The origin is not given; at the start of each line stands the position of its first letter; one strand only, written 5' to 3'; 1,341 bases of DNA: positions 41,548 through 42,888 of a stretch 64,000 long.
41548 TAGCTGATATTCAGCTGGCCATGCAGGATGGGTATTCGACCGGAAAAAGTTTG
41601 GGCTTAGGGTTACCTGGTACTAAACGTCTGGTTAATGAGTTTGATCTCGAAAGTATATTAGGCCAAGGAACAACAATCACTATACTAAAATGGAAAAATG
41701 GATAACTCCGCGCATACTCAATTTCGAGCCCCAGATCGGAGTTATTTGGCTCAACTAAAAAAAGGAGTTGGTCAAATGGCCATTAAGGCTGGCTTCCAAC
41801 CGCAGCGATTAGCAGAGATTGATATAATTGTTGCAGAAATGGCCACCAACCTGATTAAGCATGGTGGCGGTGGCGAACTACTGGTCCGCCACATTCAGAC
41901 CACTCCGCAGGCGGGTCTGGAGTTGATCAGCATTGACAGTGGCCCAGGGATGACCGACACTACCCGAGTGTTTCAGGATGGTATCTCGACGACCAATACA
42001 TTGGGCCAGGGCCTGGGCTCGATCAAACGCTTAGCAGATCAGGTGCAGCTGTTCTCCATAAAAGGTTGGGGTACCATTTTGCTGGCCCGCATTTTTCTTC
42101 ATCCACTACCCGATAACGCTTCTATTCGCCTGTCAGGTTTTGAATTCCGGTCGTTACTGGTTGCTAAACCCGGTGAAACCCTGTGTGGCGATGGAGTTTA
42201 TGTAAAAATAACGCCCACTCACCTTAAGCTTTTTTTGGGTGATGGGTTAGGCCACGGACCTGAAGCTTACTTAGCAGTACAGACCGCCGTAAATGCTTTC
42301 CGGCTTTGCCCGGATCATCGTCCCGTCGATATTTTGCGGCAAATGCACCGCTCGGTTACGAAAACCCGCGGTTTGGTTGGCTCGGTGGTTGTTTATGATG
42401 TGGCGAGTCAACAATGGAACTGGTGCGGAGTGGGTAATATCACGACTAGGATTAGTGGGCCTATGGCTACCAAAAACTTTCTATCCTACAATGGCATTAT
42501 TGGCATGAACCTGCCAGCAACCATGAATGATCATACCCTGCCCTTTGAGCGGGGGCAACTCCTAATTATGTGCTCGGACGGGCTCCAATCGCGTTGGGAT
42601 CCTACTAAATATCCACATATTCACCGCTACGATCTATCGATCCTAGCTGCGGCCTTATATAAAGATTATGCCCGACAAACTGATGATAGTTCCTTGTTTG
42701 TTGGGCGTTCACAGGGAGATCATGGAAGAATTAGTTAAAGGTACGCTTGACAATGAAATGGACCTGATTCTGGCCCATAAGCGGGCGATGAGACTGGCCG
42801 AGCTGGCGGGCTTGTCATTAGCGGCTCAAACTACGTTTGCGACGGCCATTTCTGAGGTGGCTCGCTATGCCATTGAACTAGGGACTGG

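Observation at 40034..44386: RsbR-RsbS-RsbT stressosome operon wired to a GHKL-PP2C fusion and an orphan histidine kinase instead of a sigma-B cascade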

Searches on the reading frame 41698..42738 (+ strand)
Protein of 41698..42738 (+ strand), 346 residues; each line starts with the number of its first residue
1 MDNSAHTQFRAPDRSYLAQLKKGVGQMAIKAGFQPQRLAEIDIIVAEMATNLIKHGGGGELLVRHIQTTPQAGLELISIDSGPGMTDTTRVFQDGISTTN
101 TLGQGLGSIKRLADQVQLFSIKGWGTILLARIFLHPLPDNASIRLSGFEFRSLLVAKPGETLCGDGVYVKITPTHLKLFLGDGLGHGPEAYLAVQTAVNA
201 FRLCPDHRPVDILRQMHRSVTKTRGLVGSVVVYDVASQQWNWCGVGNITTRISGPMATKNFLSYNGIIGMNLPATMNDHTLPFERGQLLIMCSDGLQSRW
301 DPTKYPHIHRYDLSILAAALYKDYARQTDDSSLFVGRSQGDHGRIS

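Call 3: search_protein_families(library=pfam, proteins=[window:41698-42738:+], max_evalue=0.01)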
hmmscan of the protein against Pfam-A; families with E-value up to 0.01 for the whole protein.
window:41698-42738:+ (346 aa): 3 families
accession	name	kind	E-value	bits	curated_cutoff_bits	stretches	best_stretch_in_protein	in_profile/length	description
PF07228.17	SpoIIE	-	5.4e-11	43.2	25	1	174-297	3-134/192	Stage II sporulation protein E (SpoIIE)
PF13581.12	HATPase_c_2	-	1.8e-09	38.1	27.4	1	15-128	6-123/127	Histidine kinase-like ATPase domain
PF02518.31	HATPase_c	-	0.00014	22.8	26.4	1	42-114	7-85/111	Histidine kinase-, DNA gyrase B-, and HSP90-like ATPase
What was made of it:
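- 41698..42738 (+): RsbT-like GHKL domain (aa 1-133, nt 41698-42096) fused to an RsbX-type PP2C (aa 148-338, nt 42139-42711). It overlaps rsbT by 8 nt. Pfam HATPase_c_2 plus SpoIIE (call 3).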

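Call 4: search_protein_families(library=ncbifam, proteins=[window:41698-42738:+], max_evalue=0.01)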
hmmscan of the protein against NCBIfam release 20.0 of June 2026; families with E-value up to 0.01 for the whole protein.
window:41698-42738:+ (346 aa): 2 families
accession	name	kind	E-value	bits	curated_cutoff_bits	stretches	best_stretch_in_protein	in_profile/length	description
NF041045.1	RsbA_anti_sig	subfamily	1.6e-08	34.2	210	1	11-123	185-293/303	anti-sigma factor RsbA family regulatory protein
TIGR01925.2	spIIAB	equivalog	1.2e-05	25.3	135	1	29-128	26-130/137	anti-sigma F factor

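Call 19: find_encoding_contigs(protein=window:41698-42738:+, flank=10000, max_places=6)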
Protein window:41698-42738:+ (346 aa): no gene with exactly this product is on record in the collection.
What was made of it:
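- Tried and rejected: An exact-sequence look-up of the window's fusion protein found no contig (call 19).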

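Call 20: find_homologous_proteins(query=window:41698-42738:+, max_evalue=1e-10)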
Query window:41698-42738:+ (346 aa): 1613 proteins with E <= 1e-10 among 7807 candidates; the best 120 are listed.
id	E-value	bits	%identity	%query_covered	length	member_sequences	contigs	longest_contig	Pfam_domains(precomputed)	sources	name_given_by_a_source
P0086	1.1e-213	727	92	100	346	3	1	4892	PF13581.13,PF02518.32,PF07228.18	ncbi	ncbi:SpoIIE family protein phosphatase [Spirosoma pulveris]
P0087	1.2e-189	648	79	100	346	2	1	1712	PF13581.13,PF07228.18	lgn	-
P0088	6.8e-189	645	79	100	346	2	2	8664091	PF13581.13,PF07228.18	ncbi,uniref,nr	ncbi:SpoIIE family protein phosphatase [Spirosoma sp. KCTC 42546]|uniref:ATP-binding SpoIIE family p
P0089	1.8e-186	637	79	99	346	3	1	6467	PF13581.13,PF07228.18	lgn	-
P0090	1.8e-173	595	74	100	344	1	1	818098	PF13581.13,PF07228.18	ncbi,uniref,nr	ncbi:SpoIIE family protein phosphatase [Spirosoma sp. HMF4905]|uniref:SpoIIE family protein phosphat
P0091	5.1e-171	587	73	100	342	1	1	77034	PF13581.13,PF02518.32,PF07228.18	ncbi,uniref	ncbi:serine/threonine protein kinase [Nibrella saemangeumensis]|uniref:Serine/threonine protein kina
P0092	6.7e-167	573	72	99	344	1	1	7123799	PF13581.13,PF07228.18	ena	-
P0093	4.9e-166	570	71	100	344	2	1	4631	PF13581.13,PF07228.18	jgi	-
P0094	9.2e-166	569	71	100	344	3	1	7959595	PF13581.13,PF07228.18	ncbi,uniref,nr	ncbi:ATP-binding SpoIIE family protein phosphatase [Spirosoma aerolatum]|uniref:ATP-binding SpoIIE f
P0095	1.3e-165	569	70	100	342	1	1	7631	PF13581.13,PF02518.32,PF07228.18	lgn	-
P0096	2.4e-164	565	72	99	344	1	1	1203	PF13581.13,PF07228.18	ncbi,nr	ncbi:MAG: serine/threonine protein kinase [Cytophagaceae bacterium]|nr:MAG: serine/threonine protein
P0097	6.0e-164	563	71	100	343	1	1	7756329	PF13581.13,PF07228.18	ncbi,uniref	ncbi:SpoIIE family protein phosphatase [Spirosoma sp. SC4-14]|uniref:SpoIIE family protein phosphata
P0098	1.6e-163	562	70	100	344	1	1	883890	PF13581.13,PF02518.32,PF07228.18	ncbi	ncbi:anti-sigma regulatory factor [Spirosoma gilvum]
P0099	7.7e-163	560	72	98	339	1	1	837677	PF13581.13,PF07228.18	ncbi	ncbi:serine/threonine protein kinase [Spirosoma flavus]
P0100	2.5e-162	558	72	97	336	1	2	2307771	PF13581.13,PF07228.18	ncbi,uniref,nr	ncbi:SpoIIE family protein phosphatase [Larkinella terrae]|uniref:SpoIIE family protein phosphatase 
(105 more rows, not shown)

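Call 23: find_related_loci(query=A2, collection=genome_contigs, flank=6000)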
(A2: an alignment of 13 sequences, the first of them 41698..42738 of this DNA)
Query A2 (346 aa) in genome_contigs; peptide patterns used: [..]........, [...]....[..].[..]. (x = any residue, [..] = any of these).
513 stretches matched a pattern; 183 encode a relative of the query (tblastn E <= 1e-3); the best 80 are kept; 80 distinct loci.
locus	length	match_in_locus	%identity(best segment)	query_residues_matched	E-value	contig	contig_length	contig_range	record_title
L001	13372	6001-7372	79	1-346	0e+0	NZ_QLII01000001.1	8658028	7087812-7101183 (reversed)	Spirosoma telluris strain HMF3257 contig00001, whole genome shotgun sequence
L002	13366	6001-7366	74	1-346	2e-178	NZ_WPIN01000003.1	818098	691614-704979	Spirosoma arboris strain HMF4905 3, whole genome shotgun sequence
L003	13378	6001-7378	71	1-346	7e-173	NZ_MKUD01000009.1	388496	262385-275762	MAG: Spirosoma sp. 48-14 SCNpilot_cont_300_bf_scaffold_129, whole genome shotgun sequence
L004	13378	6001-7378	71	1-346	2e-172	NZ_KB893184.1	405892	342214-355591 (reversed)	Spirosoma panaciterrae DSM 21099 B153DRAFT_scaffold_2.3, whole genome shotgun sequence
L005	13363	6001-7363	69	1-345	4e-166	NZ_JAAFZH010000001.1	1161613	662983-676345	Spirosoma terrae strain KCTC 52035 1, whole genome shotgun sequence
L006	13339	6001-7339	71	1-337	2e-165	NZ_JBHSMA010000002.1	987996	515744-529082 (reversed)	Larkinella bovis strain KACC 14040 spades_K_17_127_2, whole genome shotgun sequence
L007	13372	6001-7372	71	1-346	9e-159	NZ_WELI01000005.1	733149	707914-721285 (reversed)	Rudanella paleaurantiibacter strain HX-22-17 Scaffold4_2, whole genome shotgun sequence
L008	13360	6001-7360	69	1-337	7e-165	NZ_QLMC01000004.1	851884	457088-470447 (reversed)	Larkinella arboricola strain DSM 21851 LX87DRAFT_scaffold00004.4, whole genome shotgun sequence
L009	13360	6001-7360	72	1-337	6e-151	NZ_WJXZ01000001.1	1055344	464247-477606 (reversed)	Larkinella terrae strain KCTC 52001 kctcs2001_1, whole genome shotgun sequence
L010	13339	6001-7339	58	1-337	7e-134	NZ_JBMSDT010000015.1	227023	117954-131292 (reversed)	Larkinella sp. VNQ87 contig15, whole genome shotgun sequence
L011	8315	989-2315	56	1-333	5e-129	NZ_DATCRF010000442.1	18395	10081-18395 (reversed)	MAG: Chitinophaga sp. isolate SMAG_U7272 k141_81199, whole genome shotgun sequence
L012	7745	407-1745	55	1-337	2e-127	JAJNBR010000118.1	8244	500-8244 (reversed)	MAG: Flavipsychrobacter sp. isolate C_No_T20_B_bin.22 scaffold_8056, whole genome shotgun sequence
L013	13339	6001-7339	55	1-337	5e-127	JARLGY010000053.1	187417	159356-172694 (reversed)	MAG: Flavipsychrobacter sp. isolate MAG_CO247 MetaCoAG_Bin_247_Oxic_k141_1781222, whole genome shotgun sequence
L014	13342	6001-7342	57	1-337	3e-127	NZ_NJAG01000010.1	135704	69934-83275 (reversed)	Siphonobacter sp. BAB-5405 BAB_5405_c10, whole genome shotgun sequence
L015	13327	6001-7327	56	1-333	5e-127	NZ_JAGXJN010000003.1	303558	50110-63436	Chitinophaga sp. GbtcB8 B8_3, whole genome shotgun sequence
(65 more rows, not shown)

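Call 41: search_solved_structures(query=window:41698-42738:+, max_evalue=0.01, show_alignments=3)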
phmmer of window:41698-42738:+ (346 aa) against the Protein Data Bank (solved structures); distinct sequences matched with E-value up to 0.01: 4.
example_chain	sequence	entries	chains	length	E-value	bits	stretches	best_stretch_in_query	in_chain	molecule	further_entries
3zt9_A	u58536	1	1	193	5.4e-19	71.8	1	156-337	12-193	Stage II sporulation protein E (SpoIIE)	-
3w40_A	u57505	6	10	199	5.5e-10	42.1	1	156-297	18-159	Phosphoserine phosphatase RsbX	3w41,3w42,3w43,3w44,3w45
5iww_D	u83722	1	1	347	4.2e-09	39.3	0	201-274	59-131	PLS9-PPR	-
4wsl_A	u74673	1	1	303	0.00015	24.3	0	95-120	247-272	Pentatricopeptide repeat protein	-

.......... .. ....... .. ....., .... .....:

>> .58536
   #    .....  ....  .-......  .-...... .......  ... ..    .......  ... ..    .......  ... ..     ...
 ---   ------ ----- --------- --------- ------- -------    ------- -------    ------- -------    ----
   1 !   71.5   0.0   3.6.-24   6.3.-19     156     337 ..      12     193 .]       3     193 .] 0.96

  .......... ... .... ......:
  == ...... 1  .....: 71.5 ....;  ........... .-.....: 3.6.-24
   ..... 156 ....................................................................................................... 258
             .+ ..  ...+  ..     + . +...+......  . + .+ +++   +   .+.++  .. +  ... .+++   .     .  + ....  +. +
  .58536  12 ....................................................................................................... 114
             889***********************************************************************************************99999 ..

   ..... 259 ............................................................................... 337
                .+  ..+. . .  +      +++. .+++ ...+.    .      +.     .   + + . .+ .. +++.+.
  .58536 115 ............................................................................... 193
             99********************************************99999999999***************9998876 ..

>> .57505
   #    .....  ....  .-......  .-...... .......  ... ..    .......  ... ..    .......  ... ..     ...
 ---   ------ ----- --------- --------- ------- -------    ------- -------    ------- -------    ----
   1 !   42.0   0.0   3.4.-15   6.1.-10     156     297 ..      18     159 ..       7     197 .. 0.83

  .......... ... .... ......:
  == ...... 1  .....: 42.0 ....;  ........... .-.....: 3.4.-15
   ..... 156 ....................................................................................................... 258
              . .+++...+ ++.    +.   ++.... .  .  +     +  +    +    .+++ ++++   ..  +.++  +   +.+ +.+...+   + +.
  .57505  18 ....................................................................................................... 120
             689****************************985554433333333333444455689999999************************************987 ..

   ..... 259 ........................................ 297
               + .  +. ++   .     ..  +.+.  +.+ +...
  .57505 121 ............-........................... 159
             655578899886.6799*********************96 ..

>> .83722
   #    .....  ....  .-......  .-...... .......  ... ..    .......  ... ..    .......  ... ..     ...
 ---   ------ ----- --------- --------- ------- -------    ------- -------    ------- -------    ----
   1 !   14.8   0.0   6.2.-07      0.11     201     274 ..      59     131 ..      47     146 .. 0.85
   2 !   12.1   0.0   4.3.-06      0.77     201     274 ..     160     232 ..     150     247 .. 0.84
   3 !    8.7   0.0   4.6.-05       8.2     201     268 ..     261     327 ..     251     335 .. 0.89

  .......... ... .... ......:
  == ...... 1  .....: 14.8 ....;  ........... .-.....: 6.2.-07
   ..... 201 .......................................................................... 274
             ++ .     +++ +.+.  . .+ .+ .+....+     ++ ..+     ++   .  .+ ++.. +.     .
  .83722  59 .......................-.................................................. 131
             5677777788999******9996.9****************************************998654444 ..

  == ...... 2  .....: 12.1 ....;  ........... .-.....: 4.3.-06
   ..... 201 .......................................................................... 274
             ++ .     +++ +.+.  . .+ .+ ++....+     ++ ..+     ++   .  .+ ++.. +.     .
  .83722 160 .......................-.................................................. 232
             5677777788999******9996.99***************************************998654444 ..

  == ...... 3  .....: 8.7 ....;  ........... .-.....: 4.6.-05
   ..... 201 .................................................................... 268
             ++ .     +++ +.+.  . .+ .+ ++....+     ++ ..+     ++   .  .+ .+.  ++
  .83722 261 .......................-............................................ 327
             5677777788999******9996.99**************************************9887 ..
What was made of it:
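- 41698..42738 (+): The PP2C half matches MtX 3zt9 at 5e-19 and RsbX 3w40 at 5e-10 and carries the GVGN motif (call 41).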

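Call 71: predict_structure(alignment_id=A2)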
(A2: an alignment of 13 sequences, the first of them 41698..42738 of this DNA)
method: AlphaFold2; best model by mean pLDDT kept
length: 346 residues; sequences in the alignment: 13
mean_pLDDT: 84.5   pTM: 0.85
mean pLDDT of the five models: 84.5, 83.0, 82.3, 81.9, 75.2
residues with pLDDT >= 90: 170; 70-90: 126; 50-70: 43; < 50: 7
segments of 3 or more residues with pLDDT < 50: 343-346
pLDDT, mean of each block of 10 residues (from residue 1): 79 78 92 92 91 85 84 91 76 63 71 90 91 77 65 88 89 91 89 94 94 95 87 93 92 85 90 93 89 66 80 91 77 85 48
secondary structure, 60 per line:
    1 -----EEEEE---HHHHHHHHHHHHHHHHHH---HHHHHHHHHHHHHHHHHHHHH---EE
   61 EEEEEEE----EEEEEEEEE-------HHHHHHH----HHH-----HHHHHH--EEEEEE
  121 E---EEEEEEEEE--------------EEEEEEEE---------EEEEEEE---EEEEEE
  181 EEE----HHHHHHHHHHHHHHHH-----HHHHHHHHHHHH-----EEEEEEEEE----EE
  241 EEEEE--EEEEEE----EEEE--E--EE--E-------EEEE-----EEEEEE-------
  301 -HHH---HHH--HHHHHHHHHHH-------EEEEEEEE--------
elements in order: E6-10 H14-31 H35-55 E59-67 E72-80 H88-94 H107-112 E115-121 E125-133 E148-155 E165-171 E175-183 H188-203 H209-220 E226-234 E239-245 E248-253 E258-261 E279-282 E288-293 H313-323 E331-338
